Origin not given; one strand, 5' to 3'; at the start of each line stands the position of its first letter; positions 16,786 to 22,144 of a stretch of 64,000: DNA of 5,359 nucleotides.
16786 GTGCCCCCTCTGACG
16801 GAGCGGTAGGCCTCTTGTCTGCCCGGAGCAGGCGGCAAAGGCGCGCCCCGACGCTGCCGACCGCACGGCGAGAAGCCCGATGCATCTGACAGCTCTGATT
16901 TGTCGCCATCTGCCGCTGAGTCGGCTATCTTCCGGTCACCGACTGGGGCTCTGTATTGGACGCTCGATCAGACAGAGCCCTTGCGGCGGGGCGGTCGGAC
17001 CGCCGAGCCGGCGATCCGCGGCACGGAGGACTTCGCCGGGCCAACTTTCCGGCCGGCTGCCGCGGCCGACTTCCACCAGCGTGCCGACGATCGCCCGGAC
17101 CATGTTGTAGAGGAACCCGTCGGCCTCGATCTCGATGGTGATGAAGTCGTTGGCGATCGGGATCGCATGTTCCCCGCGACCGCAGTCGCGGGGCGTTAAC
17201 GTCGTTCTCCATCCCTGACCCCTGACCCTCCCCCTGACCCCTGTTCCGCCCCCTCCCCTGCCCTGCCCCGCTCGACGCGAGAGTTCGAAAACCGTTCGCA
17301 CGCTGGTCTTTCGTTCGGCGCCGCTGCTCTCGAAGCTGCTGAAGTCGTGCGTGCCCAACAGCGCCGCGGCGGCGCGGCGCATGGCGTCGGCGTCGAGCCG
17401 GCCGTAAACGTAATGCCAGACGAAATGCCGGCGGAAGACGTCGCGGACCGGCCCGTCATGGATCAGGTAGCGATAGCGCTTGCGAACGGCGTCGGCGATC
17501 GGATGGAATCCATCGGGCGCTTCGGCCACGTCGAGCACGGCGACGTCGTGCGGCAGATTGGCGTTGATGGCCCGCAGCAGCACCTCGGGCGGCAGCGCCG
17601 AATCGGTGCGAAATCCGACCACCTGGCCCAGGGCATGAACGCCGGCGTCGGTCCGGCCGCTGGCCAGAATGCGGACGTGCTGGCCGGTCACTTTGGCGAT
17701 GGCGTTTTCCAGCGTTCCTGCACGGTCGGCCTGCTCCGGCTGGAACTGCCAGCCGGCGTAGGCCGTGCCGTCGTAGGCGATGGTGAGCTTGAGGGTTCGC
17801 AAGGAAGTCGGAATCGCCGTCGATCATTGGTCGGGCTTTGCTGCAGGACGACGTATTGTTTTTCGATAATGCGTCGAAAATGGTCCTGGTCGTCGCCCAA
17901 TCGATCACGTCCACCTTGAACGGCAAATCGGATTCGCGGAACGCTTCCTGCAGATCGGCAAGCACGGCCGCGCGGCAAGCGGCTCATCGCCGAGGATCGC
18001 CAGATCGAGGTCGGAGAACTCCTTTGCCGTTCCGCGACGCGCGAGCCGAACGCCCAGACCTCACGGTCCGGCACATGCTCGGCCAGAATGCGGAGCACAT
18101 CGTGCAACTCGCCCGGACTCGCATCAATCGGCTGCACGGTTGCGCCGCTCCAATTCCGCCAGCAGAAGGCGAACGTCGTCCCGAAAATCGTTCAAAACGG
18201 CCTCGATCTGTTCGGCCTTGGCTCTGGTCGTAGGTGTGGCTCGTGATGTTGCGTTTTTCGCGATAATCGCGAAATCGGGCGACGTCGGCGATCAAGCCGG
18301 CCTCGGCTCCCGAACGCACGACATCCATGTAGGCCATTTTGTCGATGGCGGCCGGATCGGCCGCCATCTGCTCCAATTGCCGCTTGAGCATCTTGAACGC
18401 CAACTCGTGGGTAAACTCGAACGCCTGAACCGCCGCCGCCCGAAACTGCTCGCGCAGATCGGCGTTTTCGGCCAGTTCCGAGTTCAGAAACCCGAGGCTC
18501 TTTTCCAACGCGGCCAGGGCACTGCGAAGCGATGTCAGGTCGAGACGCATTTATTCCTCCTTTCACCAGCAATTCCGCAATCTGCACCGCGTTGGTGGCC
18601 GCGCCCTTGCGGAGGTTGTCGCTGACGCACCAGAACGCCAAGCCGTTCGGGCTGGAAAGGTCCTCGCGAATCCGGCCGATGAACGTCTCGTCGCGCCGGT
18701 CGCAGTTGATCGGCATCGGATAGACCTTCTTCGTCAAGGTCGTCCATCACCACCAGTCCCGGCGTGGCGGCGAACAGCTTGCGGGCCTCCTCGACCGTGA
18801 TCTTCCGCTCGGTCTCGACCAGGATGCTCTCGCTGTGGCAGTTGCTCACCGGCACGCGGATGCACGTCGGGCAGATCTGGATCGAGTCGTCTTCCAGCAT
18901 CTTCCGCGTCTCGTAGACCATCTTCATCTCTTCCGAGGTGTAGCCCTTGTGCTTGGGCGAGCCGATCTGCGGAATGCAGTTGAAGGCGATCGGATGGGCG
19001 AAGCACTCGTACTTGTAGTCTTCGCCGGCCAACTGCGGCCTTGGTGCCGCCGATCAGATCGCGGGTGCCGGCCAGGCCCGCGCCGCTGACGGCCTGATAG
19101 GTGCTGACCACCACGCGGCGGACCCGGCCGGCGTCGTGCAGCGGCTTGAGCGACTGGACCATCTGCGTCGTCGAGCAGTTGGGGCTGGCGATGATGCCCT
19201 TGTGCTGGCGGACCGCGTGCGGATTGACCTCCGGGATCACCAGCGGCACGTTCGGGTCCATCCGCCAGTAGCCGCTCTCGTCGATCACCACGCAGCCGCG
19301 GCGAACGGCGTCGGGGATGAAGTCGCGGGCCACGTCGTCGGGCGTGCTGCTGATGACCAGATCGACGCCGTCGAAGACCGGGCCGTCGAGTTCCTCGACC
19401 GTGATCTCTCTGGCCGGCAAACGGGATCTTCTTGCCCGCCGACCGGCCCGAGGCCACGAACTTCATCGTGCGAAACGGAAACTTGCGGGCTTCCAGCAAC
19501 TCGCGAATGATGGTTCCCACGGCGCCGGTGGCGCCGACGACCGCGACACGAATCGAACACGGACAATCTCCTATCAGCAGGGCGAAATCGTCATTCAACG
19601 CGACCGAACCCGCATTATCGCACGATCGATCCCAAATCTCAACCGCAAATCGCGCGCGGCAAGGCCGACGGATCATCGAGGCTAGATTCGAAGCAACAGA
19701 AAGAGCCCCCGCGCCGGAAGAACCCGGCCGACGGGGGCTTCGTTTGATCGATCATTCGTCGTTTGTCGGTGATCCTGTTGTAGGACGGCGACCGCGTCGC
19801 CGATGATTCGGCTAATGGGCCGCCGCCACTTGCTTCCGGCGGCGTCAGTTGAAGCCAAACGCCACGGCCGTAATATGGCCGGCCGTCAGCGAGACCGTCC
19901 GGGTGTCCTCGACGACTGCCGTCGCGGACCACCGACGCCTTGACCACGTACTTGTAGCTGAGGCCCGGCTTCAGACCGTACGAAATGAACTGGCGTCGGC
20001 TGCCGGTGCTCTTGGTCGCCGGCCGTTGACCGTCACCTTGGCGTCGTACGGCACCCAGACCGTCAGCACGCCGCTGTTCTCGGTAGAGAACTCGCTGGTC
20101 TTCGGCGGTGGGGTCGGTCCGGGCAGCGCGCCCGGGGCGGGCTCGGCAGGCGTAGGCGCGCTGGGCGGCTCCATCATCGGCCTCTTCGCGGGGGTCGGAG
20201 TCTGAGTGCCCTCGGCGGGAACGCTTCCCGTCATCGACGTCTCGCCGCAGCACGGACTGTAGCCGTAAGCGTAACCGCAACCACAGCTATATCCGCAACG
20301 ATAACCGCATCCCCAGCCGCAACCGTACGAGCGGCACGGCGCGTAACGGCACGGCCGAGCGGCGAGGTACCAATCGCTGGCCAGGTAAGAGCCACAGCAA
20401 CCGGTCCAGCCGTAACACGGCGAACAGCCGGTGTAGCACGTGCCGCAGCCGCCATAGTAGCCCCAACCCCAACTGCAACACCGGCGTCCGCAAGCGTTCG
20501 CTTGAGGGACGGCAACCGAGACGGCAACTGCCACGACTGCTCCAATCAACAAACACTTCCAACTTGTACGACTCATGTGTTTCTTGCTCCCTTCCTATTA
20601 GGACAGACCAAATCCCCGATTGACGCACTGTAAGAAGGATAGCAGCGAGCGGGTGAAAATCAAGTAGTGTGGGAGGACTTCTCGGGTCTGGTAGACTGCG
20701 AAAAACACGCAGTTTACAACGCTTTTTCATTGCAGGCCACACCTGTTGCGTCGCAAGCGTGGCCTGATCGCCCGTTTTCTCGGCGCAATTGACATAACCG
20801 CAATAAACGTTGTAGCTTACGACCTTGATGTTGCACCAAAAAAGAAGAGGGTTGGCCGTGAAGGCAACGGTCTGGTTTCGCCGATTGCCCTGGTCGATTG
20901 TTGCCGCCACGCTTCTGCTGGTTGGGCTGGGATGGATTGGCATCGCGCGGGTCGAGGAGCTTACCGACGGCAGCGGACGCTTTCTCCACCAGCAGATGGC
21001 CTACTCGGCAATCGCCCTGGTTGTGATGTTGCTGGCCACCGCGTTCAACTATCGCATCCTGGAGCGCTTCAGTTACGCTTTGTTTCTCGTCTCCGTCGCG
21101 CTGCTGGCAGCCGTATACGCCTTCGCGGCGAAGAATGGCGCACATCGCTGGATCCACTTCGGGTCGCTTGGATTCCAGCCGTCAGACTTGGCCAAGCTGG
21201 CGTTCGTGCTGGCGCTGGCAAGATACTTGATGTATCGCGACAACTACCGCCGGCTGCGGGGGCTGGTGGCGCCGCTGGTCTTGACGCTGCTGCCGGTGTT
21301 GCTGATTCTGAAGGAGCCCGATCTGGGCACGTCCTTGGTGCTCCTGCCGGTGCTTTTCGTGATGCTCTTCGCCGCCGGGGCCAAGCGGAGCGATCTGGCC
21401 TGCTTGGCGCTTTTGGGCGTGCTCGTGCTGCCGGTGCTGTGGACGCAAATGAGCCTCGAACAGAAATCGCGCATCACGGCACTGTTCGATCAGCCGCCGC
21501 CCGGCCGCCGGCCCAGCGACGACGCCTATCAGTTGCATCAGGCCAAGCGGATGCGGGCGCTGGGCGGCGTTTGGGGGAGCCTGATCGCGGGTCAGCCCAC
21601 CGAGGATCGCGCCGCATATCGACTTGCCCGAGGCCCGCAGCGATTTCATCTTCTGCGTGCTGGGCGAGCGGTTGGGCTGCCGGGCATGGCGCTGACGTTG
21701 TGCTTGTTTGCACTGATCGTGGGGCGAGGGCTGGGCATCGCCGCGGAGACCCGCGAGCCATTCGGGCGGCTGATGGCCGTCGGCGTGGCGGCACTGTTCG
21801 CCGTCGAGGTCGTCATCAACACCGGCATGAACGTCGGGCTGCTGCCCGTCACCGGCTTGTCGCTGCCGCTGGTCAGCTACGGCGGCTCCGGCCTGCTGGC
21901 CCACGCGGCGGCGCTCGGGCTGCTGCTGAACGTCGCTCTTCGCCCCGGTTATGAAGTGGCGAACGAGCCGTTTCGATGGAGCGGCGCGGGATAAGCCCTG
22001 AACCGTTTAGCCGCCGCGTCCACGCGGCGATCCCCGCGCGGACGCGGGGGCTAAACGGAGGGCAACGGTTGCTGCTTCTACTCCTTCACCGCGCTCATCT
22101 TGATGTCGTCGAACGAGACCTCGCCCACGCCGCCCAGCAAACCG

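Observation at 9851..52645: STRR-like heptanucleotide tandem arrays placed at gene boundaries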

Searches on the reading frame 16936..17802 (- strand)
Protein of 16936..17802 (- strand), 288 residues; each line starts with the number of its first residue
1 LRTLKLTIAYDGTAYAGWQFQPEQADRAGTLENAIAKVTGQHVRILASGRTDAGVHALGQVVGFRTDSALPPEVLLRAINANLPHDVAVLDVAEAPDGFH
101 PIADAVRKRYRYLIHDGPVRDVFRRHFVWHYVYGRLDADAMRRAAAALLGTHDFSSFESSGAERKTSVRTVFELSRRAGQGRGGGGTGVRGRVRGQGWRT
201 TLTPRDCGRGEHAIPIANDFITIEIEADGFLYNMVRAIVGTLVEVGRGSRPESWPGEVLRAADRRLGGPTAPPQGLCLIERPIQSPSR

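Call 51: search_protein_families(library=pfam, proteins=[window:16936-17802:-], max_evalue=0.01)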
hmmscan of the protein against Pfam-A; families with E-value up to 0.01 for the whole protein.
window:16936-17802:- (288 aa): 2 families
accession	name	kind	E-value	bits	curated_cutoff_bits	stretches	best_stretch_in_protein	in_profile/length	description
PF01416.25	PseudoU_synth_1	-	1e-38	132.5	23.3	2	144-279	1-103/108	tRNA pseudouridine synthase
PF10105.14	DUF2344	-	0.002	18.5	23.8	1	53-122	55-117/176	Uncharacterized protein conserved in bacteria (DUF2344)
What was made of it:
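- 17213..17269 (-): CCCTGAC-type repeat of mixed 7/12/19-nt period. It lies in frame inside truA and encodes a G/R-rich insertion. This is a coding exception. PseudoU_synth_1 matches on both sides (call 51).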

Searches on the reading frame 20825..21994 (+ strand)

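Call 9: search_protein_families(library=pfam, proteins=[window:20825-21994:+])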
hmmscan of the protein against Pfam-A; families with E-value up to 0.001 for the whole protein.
window:20825-21994:+ (389 aa): 1 family
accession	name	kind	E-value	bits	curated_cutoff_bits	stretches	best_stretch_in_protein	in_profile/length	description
PF01098.24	FTSW_RODA_SPOVE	-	1.2e-66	225.5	26.4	1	44-371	28-351/356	Cell cycle protein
